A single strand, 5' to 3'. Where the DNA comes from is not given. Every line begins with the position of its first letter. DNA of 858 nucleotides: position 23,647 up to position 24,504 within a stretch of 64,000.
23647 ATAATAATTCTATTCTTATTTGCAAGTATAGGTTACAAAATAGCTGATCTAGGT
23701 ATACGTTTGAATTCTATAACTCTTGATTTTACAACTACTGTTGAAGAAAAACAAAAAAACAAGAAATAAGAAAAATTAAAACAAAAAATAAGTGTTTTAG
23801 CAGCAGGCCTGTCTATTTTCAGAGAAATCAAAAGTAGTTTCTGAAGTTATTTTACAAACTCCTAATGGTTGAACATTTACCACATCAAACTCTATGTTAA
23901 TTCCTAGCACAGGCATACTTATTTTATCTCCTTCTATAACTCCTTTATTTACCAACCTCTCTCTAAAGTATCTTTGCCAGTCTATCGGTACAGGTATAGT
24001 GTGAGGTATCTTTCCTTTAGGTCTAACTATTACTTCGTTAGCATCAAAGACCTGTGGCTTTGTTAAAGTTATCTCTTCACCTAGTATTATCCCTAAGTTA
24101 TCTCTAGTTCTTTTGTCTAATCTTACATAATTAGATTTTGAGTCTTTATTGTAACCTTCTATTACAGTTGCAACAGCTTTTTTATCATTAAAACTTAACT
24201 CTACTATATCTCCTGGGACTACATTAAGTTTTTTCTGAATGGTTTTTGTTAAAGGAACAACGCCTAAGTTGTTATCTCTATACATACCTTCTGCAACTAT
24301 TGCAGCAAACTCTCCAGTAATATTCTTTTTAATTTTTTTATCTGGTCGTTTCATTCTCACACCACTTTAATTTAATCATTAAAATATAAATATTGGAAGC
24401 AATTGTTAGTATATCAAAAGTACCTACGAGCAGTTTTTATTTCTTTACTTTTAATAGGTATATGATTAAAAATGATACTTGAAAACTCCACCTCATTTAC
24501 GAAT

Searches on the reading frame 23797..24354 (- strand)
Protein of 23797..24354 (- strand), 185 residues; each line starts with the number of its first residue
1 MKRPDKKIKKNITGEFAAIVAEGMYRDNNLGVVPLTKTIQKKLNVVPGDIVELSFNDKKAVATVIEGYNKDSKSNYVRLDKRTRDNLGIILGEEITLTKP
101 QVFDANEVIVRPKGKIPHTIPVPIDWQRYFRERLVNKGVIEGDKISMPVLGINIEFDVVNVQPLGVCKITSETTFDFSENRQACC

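Call 95: search_protein_families(library=pfam, max_evalue=0.001, proteins=[window:23797-24354:-])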
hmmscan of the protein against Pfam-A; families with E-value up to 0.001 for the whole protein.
window:23797-24354:- (185 aa): 2 families
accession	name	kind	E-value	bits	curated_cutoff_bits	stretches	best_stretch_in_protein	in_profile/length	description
PF02933.23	CDC48_2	-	4.8e-12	45.8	22.4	1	127-179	8-59/64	Cell division protein 48 (CDC48), domain 2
PF02359.24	CDC48_N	-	5.2e-12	46.2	35.1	1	21-99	5-82/85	Cell division protein 48 (CDC48), N-terminal domain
